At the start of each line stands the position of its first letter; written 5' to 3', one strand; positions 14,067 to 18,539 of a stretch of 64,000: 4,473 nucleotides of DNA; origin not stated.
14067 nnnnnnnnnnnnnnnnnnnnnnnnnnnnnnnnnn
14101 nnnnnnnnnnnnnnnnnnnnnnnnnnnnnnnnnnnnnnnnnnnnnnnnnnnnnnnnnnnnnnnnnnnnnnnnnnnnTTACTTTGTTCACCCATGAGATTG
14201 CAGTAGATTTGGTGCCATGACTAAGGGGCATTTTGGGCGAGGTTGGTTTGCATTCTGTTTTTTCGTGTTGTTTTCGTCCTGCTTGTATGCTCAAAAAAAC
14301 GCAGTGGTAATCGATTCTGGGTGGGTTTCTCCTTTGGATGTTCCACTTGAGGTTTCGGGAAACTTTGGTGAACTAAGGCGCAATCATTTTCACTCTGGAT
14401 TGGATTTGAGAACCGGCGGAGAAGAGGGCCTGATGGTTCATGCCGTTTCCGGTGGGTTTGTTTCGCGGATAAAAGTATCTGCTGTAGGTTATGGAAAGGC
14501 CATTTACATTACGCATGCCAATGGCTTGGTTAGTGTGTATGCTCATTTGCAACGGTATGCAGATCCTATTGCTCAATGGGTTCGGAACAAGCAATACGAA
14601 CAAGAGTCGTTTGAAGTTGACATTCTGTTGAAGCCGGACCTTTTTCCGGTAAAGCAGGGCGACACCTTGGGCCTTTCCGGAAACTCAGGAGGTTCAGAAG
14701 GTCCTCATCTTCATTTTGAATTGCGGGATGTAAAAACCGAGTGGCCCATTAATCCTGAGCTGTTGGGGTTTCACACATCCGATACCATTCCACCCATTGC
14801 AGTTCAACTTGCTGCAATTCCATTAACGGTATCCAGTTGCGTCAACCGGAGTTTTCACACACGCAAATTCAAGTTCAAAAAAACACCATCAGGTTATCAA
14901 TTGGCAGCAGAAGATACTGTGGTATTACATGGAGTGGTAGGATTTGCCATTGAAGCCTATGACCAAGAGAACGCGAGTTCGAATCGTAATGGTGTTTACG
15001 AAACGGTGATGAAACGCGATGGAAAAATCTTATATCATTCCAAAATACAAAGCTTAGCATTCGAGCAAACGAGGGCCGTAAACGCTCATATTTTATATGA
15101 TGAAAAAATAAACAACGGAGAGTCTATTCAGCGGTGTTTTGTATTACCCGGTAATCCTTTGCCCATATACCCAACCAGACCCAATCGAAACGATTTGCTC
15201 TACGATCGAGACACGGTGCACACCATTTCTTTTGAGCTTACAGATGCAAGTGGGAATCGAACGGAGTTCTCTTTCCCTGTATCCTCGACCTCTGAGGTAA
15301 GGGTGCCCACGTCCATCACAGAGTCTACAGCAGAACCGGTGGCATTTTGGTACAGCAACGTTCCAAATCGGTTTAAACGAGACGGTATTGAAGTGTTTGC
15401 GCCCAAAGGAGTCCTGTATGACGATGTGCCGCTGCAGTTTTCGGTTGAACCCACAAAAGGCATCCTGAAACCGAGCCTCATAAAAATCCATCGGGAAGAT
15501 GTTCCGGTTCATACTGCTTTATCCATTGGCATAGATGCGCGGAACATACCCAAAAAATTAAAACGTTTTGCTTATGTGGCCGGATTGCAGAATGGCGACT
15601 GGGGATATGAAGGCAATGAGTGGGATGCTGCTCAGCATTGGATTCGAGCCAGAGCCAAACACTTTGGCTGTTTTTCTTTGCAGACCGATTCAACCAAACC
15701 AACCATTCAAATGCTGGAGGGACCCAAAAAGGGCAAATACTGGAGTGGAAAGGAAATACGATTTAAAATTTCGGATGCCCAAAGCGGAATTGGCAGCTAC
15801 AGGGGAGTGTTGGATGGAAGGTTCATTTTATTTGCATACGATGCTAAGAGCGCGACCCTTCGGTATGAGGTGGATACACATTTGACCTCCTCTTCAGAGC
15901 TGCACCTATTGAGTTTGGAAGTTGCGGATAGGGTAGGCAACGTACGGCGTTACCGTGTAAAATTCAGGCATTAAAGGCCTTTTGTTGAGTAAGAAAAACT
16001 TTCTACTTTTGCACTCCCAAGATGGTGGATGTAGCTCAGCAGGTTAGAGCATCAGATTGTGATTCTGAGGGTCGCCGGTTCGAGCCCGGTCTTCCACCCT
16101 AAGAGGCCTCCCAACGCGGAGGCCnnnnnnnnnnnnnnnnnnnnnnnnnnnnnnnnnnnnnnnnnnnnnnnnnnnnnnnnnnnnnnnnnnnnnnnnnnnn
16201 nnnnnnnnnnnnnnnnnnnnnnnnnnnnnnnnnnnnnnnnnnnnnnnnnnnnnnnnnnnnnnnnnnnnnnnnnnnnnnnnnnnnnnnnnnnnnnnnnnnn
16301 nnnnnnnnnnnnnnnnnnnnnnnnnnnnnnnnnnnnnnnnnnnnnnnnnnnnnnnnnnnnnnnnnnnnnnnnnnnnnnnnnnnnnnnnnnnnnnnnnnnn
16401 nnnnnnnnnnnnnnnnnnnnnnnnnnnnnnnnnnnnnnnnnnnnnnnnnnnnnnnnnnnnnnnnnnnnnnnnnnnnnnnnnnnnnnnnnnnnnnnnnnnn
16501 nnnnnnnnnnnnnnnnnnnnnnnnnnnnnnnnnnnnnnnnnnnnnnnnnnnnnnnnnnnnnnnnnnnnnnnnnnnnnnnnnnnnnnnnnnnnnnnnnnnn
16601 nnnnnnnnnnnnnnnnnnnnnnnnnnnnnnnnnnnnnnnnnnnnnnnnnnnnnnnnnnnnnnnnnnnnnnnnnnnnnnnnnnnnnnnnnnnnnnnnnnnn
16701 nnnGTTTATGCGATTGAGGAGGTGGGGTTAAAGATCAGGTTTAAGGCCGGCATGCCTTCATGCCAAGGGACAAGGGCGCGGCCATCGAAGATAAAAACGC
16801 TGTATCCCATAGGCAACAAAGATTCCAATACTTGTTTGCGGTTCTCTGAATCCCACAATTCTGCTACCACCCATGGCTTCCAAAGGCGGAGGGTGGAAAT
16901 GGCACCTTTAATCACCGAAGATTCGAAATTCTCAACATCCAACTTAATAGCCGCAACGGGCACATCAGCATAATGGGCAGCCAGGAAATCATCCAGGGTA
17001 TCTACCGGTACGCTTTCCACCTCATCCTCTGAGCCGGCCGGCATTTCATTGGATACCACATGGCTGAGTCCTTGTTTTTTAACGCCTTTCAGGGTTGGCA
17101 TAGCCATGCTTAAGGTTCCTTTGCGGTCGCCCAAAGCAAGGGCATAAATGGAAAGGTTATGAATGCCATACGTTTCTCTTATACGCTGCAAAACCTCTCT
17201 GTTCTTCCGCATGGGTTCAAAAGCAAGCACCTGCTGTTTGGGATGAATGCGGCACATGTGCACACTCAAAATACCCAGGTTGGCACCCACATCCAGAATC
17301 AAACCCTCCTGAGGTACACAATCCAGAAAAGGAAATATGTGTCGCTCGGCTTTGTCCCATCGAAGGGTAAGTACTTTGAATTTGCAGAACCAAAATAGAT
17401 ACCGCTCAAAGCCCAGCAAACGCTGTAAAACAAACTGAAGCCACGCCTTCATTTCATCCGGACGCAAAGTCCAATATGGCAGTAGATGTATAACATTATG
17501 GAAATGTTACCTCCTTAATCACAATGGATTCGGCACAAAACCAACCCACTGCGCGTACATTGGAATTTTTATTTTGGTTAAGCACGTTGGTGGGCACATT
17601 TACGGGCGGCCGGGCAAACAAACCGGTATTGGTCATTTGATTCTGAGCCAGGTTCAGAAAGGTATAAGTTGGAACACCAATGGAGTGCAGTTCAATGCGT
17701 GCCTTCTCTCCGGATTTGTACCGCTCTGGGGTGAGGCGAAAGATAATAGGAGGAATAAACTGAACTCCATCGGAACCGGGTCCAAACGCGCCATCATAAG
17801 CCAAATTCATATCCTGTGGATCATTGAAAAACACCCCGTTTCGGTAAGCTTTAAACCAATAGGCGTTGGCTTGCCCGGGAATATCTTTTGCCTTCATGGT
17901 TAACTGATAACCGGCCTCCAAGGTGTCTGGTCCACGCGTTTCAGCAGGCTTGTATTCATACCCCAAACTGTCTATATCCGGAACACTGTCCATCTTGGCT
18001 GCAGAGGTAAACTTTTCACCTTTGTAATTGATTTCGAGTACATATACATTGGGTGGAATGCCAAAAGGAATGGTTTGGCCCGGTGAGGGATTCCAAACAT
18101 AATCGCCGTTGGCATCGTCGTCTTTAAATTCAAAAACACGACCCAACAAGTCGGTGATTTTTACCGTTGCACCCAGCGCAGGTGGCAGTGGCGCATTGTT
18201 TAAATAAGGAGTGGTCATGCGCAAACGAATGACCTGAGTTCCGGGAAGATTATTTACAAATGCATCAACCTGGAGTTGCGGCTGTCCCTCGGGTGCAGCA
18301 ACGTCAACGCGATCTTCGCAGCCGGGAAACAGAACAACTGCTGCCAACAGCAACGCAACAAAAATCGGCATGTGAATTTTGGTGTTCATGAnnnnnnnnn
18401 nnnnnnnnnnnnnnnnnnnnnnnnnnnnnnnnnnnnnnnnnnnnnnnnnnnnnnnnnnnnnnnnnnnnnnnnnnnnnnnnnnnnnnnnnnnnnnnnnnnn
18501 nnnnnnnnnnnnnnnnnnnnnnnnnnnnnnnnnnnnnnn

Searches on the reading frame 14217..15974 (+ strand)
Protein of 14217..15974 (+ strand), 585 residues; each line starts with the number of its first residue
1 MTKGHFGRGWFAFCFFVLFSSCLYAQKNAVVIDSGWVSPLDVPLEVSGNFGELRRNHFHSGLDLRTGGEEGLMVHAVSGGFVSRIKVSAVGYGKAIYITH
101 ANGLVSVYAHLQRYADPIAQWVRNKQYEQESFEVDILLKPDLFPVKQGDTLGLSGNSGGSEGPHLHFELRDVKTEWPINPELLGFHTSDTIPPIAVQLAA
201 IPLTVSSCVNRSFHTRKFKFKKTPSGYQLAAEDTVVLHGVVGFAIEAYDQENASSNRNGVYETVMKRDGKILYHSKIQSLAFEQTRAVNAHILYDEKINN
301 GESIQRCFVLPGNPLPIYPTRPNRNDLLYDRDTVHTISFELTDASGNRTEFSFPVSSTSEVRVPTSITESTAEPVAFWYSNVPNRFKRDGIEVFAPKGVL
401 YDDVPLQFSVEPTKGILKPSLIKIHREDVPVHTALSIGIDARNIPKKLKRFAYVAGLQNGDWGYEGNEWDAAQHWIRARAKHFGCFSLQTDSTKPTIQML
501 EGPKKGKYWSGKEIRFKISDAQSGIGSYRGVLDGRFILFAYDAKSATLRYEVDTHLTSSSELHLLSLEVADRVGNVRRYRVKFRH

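Call 9: search_protein_families(library=pfam, proteins=[window:14217-15974:+], max_evalue=0.0001)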
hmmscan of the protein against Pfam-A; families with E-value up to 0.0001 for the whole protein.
window:14217-15974:+ (585 aa): 1 family
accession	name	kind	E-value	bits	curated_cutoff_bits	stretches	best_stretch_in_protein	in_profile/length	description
PF01551.29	Peptidase_M23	-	4e-17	62.6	28.7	2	58-122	2-63/96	Peptidase family M23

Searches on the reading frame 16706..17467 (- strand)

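Call 9: search_protein_families(library=pfam, proteins=[window:16706-17467:-], max_evalue=0.0001)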
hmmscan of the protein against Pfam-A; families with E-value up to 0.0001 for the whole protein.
window:16706-17467:- (253 aa): 1 family
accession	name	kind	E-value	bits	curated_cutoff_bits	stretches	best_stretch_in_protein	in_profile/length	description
PF05050.19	Methyltransf_21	-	7.3e-15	56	22.7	1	59-204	1-148/173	Methyltransferase FkbM domain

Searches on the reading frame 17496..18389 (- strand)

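Call 9: search_protein_families(library=pfam, proteins=[window:17496-18389:-], max_evalue=0.0001)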
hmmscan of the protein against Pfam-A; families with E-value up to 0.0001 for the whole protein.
window:17496-18389:- (297 aa): 1 family
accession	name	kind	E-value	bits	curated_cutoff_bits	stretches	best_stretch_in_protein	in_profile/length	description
PF14054.11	DUF4249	-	7.5e-23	81.9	28.5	1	32-286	8-262/269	Domain of unknown function (DUF4249)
